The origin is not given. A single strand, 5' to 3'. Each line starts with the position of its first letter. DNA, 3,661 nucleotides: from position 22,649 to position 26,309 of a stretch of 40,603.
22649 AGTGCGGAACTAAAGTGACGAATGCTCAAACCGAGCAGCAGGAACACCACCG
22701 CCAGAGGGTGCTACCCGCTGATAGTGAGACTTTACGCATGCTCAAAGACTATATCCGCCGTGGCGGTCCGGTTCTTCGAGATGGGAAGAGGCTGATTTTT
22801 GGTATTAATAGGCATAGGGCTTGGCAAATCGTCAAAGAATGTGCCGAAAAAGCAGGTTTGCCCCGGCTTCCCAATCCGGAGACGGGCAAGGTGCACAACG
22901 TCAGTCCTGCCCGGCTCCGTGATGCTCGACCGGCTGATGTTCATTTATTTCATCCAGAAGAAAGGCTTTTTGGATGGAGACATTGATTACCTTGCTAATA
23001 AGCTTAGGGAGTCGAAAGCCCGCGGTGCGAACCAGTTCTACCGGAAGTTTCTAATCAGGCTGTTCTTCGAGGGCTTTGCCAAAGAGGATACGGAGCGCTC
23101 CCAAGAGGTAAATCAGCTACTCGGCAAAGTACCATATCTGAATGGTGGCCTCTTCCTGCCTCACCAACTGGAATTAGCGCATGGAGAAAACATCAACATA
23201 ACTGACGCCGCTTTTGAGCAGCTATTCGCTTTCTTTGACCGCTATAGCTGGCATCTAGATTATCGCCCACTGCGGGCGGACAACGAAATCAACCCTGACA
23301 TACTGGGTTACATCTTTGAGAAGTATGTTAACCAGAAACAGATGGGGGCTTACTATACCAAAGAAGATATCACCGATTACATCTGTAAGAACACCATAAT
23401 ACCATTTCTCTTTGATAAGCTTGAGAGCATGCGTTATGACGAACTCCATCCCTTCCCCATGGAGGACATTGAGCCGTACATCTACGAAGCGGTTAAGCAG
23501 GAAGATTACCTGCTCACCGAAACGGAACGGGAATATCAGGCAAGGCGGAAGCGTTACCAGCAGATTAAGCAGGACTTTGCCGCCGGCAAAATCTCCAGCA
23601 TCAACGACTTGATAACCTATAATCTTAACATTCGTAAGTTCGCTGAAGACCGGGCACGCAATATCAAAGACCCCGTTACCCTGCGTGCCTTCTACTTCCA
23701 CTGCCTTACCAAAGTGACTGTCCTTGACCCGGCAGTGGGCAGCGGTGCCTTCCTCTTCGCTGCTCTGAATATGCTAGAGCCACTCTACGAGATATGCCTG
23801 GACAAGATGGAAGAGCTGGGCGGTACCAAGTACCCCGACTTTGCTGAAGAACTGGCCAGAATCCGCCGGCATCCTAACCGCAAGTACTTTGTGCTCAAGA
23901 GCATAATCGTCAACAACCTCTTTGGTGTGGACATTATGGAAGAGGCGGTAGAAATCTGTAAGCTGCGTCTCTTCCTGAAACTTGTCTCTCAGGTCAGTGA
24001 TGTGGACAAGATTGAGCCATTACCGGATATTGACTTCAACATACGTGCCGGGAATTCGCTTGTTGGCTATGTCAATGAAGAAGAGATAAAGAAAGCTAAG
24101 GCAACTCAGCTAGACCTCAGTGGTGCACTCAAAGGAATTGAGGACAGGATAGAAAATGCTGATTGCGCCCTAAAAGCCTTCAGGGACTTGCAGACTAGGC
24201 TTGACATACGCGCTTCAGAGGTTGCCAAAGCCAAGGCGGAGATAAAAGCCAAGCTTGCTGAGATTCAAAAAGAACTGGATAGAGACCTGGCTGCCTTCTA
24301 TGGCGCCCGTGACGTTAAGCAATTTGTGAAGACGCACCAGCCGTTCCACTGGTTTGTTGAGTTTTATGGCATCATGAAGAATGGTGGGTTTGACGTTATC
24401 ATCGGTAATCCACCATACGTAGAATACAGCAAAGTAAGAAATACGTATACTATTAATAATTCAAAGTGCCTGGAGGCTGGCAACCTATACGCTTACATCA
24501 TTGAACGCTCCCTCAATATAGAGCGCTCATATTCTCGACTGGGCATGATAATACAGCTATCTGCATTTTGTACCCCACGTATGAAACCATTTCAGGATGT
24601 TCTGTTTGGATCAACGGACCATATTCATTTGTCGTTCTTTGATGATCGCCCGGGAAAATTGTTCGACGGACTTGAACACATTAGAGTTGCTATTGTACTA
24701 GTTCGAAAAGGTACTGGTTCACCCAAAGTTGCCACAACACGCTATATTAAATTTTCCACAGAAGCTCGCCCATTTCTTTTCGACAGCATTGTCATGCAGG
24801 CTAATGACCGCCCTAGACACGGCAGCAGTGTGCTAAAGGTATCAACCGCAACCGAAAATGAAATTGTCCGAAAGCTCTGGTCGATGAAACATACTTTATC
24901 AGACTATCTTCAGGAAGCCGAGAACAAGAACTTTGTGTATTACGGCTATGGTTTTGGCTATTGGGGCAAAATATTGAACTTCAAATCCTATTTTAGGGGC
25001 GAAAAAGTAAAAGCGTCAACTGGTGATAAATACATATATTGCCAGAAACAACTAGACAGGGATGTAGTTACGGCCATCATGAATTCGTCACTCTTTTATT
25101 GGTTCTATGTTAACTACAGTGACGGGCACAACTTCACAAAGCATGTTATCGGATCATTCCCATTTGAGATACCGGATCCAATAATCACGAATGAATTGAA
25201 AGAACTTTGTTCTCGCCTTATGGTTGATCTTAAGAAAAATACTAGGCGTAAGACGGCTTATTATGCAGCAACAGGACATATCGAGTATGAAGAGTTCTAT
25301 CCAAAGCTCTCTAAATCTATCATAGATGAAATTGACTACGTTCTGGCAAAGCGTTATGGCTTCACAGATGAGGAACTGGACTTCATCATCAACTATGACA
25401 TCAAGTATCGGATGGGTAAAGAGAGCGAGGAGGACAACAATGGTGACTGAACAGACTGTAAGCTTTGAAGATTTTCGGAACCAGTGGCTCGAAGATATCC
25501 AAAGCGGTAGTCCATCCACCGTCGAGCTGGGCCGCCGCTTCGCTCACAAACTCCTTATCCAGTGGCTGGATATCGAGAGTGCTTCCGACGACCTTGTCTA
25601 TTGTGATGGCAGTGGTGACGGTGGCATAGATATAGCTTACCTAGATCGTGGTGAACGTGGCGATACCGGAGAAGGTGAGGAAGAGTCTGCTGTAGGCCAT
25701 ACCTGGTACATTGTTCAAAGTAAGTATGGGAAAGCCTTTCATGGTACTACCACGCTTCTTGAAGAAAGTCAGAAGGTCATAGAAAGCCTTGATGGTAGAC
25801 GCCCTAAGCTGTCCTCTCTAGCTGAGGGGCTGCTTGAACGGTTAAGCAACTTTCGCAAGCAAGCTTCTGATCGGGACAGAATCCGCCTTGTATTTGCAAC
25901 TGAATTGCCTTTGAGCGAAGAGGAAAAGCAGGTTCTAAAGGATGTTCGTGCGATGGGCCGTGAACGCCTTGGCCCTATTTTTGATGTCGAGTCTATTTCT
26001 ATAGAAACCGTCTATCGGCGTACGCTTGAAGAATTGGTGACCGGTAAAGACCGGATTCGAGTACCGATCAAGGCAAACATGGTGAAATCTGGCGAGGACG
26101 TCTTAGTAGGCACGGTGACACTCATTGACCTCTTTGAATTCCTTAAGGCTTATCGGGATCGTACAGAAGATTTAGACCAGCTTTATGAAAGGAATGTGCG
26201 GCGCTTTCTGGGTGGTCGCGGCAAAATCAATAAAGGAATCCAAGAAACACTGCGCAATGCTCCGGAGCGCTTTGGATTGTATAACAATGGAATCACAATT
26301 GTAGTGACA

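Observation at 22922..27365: Translationally coupled type-IIG-like methyltransferase and AIPR protein: candidate two-gene defence cassette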

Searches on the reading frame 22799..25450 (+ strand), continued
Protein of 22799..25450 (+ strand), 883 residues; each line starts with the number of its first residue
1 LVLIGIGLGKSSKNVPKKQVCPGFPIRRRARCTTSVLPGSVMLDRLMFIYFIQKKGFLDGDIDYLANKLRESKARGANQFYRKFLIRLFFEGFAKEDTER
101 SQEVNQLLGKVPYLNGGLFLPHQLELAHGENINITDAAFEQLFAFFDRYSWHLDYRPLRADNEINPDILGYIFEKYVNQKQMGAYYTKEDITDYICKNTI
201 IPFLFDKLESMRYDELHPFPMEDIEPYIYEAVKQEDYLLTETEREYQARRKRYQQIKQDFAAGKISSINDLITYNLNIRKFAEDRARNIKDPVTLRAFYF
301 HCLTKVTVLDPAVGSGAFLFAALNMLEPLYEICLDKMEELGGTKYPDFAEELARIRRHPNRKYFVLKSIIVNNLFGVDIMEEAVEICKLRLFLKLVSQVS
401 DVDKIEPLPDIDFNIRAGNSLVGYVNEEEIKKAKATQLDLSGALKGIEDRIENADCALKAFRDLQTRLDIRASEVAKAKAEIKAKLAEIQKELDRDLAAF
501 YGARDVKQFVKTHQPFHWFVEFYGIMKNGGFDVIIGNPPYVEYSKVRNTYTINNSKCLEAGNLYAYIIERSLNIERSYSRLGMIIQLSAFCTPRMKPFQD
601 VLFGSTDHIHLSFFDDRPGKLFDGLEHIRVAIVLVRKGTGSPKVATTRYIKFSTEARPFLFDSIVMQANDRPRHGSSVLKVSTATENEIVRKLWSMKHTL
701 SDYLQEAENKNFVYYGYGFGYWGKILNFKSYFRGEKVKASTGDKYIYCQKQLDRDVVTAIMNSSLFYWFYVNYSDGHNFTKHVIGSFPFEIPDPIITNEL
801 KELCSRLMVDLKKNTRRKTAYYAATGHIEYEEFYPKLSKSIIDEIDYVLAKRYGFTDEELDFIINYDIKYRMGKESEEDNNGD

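Call 75: fold_search(model_id=the predicted structure, library=pdb)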
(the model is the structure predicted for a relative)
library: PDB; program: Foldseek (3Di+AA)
matches with E <= 10: 646; with E <= 0.001: 75
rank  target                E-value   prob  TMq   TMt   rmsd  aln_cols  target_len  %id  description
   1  9ewz_C                2.1e-14  1.00  0.42  0.37  20.4      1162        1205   14  Cryo-EM structure of the E. coli BrxX methyltransferase in complex with DNA (released 2025-03-05)
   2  9ex7_A                1.4e-13  1.00  0.38  0.34  13.0      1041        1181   14  Cryo-EM structure of the E. coli BrxX methyltransferase in complex with Ocr (released 2025-03-05)
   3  8q56_A                2.4e-13  1.00  0.39  0.35  17.5      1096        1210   13  PglX methyltransferase of Salmonella BREX phage defence system (aka BrxX) bound to inhibitor Ocr (released 2024-08-21)
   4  8c45_A                2.6e-13  1.00  0.38  0.33  18.1      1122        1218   13  PglX methyltransferase from the Salmonella BREX phage defence system (aka BrxX) (released 2024-07-10)
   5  8c45_B                4.1e-13  1.00  0.39  0.34  13.9      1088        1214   14  PglX methyltransferase from the Salmonella BREX phage defence system (aka BrxX) (released 2024-07-10)
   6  8zek_A                1.7e-12  1.00  0.36  0.32  21.3      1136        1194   14  Cryo-EM structure of the E. coli BrxX methyltransferase complexed with Ocr (released 2024-12-11)
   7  7lni_A                3.5e-11  1.00  0.29  0.51   9.5       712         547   11  SeMet CamA Adenine Methyltransferase Complexed to Cognate Substrate DNA (released 2021-05-19)
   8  8cxw_A                6.6e-11  1.00  0.29  0.52   9.7       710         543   10  CamA Adenine Methyltransferase Complexed to Cognate Substrate DNA and Inhibitor piclidenoson (Compound 4) (released 2023-01-11)
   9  8cy2_A                1.3e-10  1.00  0.29  0.53   9.8       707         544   11  CamA Adenine Methyltransferase Complexed to Cognate Substrate DNA and Inhibitor APNEA (Compound 9) (released 2023-01-11)
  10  7rfl_A                1.4e-10  1.00  0.30  0.53   8.0       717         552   12  CamA Adenine Methyltransferase Complexed to Cognate Substrate DNA and Inhibitor SGC0946 (released 2021-09-15)
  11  8cy0_A                1.6e-10  1.00  0.29  0.52   9.7       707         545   11  CamA Adenine Methyltransferase Complexed to Cognate Substrate DNA and Inhibitor MC4756 (Compound 178) (released 2023-01-11)
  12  7lni_B                2.0e-10  1.00  0.29  0.51  10.0       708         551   12  SeMet CamA Adenine Methyltransferase Complexed to Cognate Substrate DNA (released 2021-05-19)
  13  8cxw_B                2.1e-10  1.00  0.30  0.52   9.6       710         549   12  CamA Adenine Methyltransferase Complexed to Cognate Substrate DNA and Inhibitor piclidenoson (Compound 4) (released 2023-01-11)
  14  8fs1_A                2.2e-10  1.00  0.30  0.53   9.3       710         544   12  CamA Adenine Methyltransferase Complexed to Cognate Substrate DNA and Inhibitor 11a (YD905) (released 2023-05-10)
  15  7rfn_C                2.2e-10  1.00  0.28  0.51  10.0       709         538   11  CamA Adenine Methyltransferase Complexed to Cognate Substrate DNA and Inhibitor SGC8158 (released 2021-09-15)
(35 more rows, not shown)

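Call 90: search_protein_families(library=pfam, alignment_id=A5, max_evalue=0.0001)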
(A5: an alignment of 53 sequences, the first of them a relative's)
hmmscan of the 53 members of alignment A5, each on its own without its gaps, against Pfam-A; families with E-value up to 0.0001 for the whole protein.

A. member 1, L010:14460-15851:+ (464 aa): 2 families
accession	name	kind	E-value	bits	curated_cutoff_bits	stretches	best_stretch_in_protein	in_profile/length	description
PF04326.19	SLFN_AlbA_2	-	9.4e-27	94.3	25.3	1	14-122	1-117/118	Schlafen, AlbA_2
PF13749.12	HATPase_c_4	-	1.3e-15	57.5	26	1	296-378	2-89/89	Putative ATP-dependent DNA helicase recG C-terminal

B. families by the number of members that match (of 53 scanned): 85 families (the first 25 are shown)
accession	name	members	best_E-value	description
PF13175.12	AAA_15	5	2.8e-30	AAA ATPase domain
PF04326.19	SLFN_AlbA_2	5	9.4e-27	Schlafen, AlbA_2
PF13304.12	AAA_21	5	4.1e-25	AAA domain, putative AbiEii toxin, Type IV TA system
PF02463.25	SMC_N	5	2.8e-08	RecF/RecN/SMC N terminal domain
PF00515.34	TPR_1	3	3.3e-126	Tetratricopeptide repeat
PF07719.23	TPR_2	3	2.6e-103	Tetratricopeptide repeat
PF13181.12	TPR_8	3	1e-83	Tetratricopeptide repeat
PF13432.12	TPR_16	3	8.2e-60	Tetratricopeptide repeat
PF13424.12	TPR_12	3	1.9e-45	Tetratricopeptide repeat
PF03235.19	GmrSD_N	3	7.2e-33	GmrSD restriction endonuclease, N-terminal domain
PF13749.12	HATPase_c_4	3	2.3e-27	Putative ATP-dependent DNA helicase recG C-terminal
PF13414.12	TPR_11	2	2.2e-120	TPR repeat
PF13431.12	TPR_17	2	6.9e-83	Tetratricopeptide repeat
PF13371.12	TPR_9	2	1.2e-48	Tetratricopeptide repeat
PF13428.12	TPR_14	2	4.3e-45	Tetratricopeptide repeat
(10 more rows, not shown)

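Call 91: search_protein_families(library=padloc, alignment_id=A5, max_evalue=0.00001)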
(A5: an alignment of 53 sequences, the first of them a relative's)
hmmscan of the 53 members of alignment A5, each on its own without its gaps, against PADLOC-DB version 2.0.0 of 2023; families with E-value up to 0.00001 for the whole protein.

A. member 1, L010:14460-15851:+ (464 aa): 3 families
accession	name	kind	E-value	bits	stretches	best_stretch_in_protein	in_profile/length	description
PDLC02394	pAgo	-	1.8e-26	90.2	1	22-420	51-477/1121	-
PDLC02402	Aga_SIR2-PNTD1-PNTD2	-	4.4e-15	52.9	1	131-320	303-488/876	Class I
PDLC02418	Aga_SIR2-Kinase-PNTD1-PNTD2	-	1.8e-10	37.6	1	137-319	168-365/756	Class I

B. families by the number of members that match (of 53 scanned): 299 families (the first 25 are shown)
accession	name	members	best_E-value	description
PDLC00094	GajA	5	6.5e-131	AAA ATPase domain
PDLC00067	GajA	5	1.4e-80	AAA ATPase domain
PDLC03878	NsnB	5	1.7e-53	-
PDLC04707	PDC-M55A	5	1.4e-37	-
PDLC00090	GajA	5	8.8e-36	AAA ATPase domain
PDLC00096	GajA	5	3.8e-34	AAA ATPase domain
PDLC02358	Old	5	5.7e-33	Old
PDLC02979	AriA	5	4.2e-32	-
PDLC00099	GajA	5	3.1e-31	AAA ATPase domain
PDLC00091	GajA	5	2.1e-27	AAA ATPase domain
PDLC00073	GajA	5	5.1e-25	AAA ATPase domain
PDLC00075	GajA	5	7.5e-25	AAA ATPase domain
PDLC02980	AriA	5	7.9e-23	-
PDLC04178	HEC-01A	5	5.2e-20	-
PDLC04135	mad3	5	3.3e-18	mads_3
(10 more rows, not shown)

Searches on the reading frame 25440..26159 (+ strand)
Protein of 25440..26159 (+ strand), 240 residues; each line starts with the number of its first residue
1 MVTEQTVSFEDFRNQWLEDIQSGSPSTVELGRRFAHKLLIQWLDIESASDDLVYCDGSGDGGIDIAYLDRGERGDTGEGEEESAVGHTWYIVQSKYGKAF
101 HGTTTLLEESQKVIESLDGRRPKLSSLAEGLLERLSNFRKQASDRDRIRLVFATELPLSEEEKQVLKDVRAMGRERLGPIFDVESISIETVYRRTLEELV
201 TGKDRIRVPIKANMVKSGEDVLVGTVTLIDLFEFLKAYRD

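Call 59: search_protein_families(library=pfam, proteins=[window:25440-26159:+], max_evalue=10)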
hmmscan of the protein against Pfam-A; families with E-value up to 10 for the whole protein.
window:25440-26159:+ (240 aa): 1 family
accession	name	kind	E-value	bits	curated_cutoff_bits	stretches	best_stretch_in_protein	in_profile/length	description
PF06299.18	DUF1045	-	0.25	11.7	24.3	1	119-167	51-96/159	Protein of unknown function (DUF1045)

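Call 86: search_solved_structures(query=A4, max_evalue=10, show_alignments=3)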
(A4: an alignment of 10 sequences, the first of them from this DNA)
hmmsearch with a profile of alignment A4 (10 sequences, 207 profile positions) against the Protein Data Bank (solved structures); distinct sequences matched with E-value up to 10: 10.
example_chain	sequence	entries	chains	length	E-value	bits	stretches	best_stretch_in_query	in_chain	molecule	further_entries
6nyr_A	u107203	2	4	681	1.5e-06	31.3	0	11-42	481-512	Crov588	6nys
4pq8_A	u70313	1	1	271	0.0011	21.9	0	111-137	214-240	DESIGNED PROTEIN OR465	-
4r6g_A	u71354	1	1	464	0.0024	20.8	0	111-145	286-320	leucine rich repeats DLRR_K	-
4r5d_A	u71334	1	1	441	0.0083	19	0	111-138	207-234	Leucine rich repeat protein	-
4r5c_A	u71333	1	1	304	0.047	16.6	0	111-135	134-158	Leucine rich repeat protein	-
4psj_A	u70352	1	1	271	0.42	13.4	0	106-138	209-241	OR464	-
8y30_A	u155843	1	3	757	0.55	13.1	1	120-189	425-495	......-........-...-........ exonuclease RecJ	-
4r6j_A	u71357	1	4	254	0.97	12.3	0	111-137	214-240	Lucine rich repeats DLRR_H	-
5a5c_A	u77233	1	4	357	1.3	11.9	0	114-144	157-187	LRRTM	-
4r6f_A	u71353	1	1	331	1.6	11.6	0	111-137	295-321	Leucine rich repeat DLRR_I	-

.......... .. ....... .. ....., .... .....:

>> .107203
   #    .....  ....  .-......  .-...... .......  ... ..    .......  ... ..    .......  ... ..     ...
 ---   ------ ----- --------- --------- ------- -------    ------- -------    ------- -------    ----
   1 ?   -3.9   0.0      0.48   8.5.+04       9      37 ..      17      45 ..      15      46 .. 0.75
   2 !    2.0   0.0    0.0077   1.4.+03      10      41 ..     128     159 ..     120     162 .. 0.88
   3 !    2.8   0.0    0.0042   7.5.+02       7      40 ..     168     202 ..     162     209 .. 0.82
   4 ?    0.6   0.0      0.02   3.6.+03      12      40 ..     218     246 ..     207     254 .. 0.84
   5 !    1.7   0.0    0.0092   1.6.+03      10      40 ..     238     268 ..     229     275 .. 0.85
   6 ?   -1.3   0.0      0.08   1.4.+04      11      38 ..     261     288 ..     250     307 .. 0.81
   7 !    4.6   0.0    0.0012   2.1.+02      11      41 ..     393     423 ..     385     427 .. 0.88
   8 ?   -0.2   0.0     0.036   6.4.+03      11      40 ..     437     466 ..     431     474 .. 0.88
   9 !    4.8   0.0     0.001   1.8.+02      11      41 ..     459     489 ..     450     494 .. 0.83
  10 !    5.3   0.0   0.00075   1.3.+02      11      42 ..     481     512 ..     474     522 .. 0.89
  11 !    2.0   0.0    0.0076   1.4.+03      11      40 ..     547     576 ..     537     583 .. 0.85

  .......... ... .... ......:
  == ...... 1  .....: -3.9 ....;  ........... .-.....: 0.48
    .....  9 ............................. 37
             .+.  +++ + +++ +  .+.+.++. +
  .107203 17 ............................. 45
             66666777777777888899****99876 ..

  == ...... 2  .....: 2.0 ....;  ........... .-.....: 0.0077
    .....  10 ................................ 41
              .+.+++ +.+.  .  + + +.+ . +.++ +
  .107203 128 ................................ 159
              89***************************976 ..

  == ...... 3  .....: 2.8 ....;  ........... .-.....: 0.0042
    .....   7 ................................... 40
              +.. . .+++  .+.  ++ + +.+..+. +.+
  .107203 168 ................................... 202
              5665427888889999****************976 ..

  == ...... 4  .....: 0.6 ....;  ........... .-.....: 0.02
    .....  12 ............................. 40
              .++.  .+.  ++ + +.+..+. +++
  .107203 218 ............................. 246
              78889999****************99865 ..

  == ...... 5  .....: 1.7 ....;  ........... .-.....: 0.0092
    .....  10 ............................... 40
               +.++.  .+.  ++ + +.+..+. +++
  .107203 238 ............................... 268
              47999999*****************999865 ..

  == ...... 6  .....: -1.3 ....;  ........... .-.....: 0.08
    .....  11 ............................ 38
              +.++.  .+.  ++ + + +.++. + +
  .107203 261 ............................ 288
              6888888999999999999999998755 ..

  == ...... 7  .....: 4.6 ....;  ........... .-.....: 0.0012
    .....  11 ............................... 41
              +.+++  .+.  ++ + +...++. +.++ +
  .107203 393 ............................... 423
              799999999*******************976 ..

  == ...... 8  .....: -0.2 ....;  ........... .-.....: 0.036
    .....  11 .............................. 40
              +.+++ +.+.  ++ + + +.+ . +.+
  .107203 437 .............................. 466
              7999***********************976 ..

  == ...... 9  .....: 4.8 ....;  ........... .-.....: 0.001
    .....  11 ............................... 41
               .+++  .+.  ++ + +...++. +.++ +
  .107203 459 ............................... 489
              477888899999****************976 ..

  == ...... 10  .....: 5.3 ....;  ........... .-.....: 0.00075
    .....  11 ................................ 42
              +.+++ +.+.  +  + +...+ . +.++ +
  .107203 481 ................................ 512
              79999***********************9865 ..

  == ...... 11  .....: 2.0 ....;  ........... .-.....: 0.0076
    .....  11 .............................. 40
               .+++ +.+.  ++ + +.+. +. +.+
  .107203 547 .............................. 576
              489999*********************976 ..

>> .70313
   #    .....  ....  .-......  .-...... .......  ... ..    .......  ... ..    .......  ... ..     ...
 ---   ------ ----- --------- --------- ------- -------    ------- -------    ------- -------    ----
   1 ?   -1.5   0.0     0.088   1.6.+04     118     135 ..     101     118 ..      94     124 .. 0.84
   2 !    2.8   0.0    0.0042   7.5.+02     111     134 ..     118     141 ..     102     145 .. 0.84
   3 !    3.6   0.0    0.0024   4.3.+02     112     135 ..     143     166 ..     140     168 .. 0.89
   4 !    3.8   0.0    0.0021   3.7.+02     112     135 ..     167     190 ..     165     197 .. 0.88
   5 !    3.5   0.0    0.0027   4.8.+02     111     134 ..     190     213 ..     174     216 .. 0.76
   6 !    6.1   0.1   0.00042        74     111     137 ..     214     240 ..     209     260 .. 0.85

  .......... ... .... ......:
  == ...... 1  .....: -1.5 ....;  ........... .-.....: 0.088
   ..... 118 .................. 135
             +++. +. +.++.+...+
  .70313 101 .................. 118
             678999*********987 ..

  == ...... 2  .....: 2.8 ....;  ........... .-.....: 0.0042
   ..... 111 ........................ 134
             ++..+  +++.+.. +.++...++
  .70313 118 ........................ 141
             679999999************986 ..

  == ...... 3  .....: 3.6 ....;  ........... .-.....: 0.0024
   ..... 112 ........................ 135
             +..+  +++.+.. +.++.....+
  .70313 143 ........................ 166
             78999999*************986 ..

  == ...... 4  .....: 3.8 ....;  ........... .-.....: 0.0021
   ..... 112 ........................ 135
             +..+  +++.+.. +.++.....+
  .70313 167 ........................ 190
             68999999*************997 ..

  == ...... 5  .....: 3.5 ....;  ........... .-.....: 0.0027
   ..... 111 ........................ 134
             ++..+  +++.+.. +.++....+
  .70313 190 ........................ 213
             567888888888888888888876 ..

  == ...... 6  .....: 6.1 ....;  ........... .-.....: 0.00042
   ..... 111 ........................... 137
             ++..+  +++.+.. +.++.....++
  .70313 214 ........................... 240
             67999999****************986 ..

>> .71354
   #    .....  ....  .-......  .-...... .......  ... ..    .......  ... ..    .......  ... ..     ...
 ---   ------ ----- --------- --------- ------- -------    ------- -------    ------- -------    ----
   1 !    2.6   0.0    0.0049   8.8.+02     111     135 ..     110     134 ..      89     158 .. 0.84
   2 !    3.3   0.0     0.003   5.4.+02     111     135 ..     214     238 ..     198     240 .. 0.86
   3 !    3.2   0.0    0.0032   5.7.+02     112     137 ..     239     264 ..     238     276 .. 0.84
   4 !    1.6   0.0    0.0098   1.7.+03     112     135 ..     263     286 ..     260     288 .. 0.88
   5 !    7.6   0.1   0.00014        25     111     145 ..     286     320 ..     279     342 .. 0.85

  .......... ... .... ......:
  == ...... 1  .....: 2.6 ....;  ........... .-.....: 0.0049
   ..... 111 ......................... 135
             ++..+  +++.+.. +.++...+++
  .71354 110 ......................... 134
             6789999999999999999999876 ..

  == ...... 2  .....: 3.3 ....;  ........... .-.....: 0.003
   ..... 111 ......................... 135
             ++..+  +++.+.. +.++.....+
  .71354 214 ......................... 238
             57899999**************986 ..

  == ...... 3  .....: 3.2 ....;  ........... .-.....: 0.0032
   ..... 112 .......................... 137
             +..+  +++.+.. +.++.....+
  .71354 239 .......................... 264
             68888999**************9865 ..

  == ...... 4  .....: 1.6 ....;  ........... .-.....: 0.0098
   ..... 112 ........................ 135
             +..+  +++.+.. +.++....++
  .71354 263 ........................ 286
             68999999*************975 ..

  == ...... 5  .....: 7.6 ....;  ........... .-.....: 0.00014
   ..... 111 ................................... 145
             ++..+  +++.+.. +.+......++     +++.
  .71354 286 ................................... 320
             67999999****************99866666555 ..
